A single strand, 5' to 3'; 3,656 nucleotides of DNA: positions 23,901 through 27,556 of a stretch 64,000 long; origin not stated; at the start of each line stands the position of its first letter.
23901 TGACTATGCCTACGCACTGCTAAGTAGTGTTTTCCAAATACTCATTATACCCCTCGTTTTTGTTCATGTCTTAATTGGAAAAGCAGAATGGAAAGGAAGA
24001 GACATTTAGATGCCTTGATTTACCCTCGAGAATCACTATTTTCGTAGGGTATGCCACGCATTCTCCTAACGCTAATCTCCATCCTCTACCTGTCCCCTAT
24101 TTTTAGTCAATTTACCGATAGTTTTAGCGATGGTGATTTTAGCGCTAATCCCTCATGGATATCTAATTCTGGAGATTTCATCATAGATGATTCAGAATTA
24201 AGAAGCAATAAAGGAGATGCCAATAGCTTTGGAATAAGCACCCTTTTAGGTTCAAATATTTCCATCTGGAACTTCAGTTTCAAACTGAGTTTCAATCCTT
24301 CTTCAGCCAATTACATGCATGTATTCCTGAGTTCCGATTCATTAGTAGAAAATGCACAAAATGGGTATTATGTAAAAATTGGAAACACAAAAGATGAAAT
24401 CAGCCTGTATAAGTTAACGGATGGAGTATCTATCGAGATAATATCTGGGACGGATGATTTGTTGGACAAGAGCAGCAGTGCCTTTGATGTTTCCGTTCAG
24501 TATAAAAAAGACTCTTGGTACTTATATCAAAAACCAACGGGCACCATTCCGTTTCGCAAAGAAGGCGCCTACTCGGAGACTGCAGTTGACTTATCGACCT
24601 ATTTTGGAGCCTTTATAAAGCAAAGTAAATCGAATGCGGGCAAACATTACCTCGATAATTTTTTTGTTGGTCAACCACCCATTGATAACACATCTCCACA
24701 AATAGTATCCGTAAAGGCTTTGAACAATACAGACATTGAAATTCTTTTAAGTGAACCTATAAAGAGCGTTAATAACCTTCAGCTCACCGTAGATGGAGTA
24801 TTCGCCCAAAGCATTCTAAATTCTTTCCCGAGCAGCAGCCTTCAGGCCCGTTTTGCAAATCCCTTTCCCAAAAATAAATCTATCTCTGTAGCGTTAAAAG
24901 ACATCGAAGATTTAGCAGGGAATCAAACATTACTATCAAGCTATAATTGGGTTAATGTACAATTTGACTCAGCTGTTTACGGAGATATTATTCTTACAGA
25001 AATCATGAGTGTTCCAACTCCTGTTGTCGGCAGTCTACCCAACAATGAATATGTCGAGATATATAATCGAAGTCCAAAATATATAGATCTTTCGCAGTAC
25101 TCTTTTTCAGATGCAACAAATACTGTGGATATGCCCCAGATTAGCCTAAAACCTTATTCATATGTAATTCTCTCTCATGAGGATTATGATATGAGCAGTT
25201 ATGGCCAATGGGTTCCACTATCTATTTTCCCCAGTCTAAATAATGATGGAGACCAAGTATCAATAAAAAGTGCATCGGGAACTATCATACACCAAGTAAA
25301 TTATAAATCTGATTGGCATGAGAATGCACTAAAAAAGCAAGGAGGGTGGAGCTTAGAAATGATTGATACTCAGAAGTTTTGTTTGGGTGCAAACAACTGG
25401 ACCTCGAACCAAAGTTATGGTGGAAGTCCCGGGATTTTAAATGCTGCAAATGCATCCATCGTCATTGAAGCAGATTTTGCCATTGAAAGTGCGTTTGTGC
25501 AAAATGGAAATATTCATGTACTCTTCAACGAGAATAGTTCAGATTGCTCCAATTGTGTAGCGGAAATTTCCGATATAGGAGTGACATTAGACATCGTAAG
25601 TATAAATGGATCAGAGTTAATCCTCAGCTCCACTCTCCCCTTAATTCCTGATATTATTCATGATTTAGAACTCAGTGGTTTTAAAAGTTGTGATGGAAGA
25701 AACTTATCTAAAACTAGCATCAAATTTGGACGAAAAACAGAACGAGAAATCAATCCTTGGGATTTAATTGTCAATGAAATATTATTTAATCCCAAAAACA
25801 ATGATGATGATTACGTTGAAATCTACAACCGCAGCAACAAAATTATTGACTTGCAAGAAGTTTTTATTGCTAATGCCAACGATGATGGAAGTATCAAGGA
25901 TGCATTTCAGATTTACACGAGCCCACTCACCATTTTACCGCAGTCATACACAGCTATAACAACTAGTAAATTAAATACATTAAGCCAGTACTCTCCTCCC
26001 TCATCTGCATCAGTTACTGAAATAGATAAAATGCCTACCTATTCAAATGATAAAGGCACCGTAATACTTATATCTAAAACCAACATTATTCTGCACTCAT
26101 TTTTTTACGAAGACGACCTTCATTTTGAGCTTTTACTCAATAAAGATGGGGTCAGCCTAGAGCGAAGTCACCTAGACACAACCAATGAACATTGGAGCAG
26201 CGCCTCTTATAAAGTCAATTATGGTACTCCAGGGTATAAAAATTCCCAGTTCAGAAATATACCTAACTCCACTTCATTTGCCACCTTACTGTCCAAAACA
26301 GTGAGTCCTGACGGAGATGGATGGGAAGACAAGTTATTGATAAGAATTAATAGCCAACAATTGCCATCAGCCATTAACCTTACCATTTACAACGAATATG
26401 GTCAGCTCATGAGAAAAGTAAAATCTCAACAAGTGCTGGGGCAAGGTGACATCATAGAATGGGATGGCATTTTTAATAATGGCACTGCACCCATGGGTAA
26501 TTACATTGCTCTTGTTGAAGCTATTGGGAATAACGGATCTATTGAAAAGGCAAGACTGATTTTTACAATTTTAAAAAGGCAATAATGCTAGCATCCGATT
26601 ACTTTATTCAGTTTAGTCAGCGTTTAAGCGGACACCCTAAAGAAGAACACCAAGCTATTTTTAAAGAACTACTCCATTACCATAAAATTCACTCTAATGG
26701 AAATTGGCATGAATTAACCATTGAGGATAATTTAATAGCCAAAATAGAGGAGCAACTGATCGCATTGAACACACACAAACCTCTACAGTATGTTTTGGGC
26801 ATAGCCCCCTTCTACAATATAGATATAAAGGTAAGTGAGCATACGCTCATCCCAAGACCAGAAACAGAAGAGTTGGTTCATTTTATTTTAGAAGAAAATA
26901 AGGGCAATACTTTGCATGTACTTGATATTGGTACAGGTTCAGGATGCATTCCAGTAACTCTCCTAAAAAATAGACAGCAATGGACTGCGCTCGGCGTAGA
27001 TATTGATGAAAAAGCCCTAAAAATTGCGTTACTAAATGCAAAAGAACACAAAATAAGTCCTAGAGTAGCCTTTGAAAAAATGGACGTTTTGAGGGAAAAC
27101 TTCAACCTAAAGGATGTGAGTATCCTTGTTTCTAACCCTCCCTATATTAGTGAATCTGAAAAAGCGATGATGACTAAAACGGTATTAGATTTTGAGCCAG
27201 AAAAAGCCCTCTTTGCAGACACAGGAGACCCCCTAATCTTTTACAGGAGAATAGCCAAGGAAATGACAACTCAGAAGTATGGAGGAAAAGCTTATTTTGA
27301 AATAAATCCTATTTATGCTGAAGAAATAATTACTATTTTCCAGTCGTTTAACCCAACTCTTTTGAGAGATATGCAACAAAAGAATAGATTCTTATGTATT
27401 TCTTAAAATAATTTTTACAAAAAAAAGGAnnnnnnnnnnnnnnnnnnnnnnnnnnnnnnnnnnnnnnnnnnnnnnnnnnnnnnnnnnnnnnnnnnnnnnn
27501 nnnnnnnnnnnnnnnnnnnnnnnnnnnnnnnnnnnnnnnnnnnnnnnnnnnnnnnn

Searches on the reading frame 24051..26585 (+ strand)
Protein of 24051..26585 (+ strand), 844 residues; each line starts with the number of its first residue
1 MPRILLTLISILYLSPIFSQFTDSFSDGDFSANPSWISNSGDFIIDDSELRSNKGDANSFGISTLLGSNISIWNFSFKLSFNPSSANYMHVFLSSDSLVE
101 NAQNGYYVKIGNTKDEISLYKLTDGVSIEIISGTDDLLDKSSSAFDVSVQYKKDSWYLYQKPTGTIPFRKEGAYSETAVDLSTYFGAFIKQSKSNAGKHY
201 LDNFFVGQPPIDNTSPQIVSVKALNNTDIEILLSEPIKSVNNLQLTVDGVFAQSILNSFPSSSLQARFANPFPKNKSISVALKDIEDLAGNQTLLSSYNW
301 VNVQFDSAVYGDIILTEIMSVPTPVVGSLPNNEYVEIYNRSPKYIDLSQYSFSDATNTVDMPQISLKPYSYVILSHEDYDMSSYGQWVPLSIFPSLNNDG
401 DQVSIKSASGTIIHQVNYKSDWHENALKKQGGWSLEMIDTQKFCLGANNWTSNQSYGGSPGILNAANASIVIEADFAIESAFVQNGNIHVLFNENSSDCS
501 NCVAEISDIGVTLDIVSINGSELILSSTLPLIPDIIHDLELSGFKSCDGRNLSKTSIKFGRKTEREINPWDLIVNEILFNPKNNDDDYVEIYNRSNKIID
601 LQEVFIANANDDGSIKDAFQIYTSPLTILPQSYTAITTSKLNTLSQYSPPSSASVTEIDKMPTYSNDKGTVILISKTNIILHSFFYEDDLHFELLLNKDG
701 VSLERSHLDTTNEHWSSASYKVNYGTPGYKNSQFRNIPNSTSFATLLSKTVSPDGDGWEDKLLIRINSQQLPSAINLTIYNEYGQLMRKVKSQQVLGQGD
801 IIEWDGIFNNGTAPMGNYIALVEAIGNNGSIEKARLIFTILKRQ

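Call 56: search_protein_families(library=pfam, proteins=[window:24051-26585:+], max_evalue=0.1)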
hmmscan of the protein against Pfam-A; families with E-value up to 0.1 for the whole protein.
window:24051-26585:+ (844 aa): 4 families
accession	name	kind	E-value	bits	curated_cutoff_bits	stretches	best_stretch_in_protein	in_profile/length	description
PF00932.25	LTD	-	7.5e-23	81.4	34.3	2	308-419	3-108/109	Lamin Tail Domain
PF13585.12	CHU_C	-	6.4e-08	33.1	27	1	748-828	4-76/86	CHU_C Type IX secretion signal domain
PF13860.13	FlgD_ig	-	0.0038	17.6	27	1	770-824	20-75/79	FlgD Ig-like domain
PF13205.12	Big_5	-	0.011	16.9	23.6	1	208-300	4-101/105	Bacterial Ig-like domain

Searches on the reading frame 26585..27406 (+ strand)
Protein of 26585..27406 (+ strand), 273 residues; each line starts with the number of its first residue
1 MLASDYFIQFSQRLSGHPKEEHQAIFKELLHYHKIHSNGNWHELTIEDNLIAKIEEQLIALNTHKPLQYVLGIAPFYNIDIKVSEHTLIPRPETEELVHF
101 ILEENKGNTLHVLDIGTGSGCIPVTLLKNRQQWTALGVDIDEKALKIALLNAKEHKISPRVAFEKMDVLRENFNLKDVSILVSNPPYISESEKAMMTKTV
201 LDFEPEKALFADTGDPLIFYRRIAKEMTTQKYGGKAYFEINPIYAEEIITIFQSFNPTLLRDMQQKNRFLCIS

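Call 56: search_protein_families(library=pfam, proteins=[window:26585-27406:+], max_evalue=0.1)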
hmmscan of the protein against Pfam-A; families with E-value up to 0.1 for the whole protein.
window:26585-27406:+ (273 aa): 16 families
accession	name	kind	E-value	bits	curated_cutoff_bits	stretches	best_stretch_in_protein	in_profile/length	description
PF05175.20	MTS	-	4.1e-11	43.2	23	1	105-195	30-116/170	Methyltransferase small domain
PF13847.12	Methyltransf_31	-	1.4e-08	35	27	1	110-199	5-82/145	Methyltransferase domain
PF06325.19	PrmA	-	1.3e-07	31.9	22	1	100-184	153-233/296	Ribosomal protein L11 methyltransferase (PrmA)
PF13649.12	Methyltransf_25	-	2.3e-07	31.8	27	1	112-189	1-78/97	Methyltransferase domain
PF01170.24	UPF0020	-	3.8e-07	30.4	22.3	1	129-190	73-134/197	RMKL-like, methyltransferase domain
PF12847.13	Methyltransf_18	-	1.2e-05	25.8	27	1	111-171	17-77/151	Methyltransferase domain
PF05971.18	Methyltransf_10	-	7.1e-05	22.7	23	1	93-192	81-192/299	RNA methyltransferase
PF08242.18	Methyltransf_12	-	0.00014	22.9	30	1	113-170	1-60/98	Methyltransferase domain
PF13489.12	Methyltransf_23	-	0.00067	19.9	27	1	96-154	11-61/164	Methyltransferase domain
PF02390.23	Methyltransf_4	-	0.0018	18.2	24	1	111-158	4-51/173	Putative methyltransferase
PF03602.21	Cons_hypoth95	-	0.0022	18.1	24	1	103-194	36-131/182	Conserved hypothetical protein 95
PF08241.18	Methyltransf_11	-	0.0027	18.7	21.2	1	113-170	1-53/95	Methyltransferase domain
PF24675.1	NpmA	-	0.052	13.3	60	1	111-146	26-61/214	16S rRNA (adenine(1408)-N(1))-methyltransferase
PF00398.26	RrnaAD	-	0.067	12.7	24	1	108-187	30-109/263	Ribosomal RNA adenine dimethylase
PF01135.25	PCMT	-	0.073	13.3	20.3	0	74-164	41-129/210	Protein-L-isoaspartate(D-aspartate) O-methyltransferase (PCMT)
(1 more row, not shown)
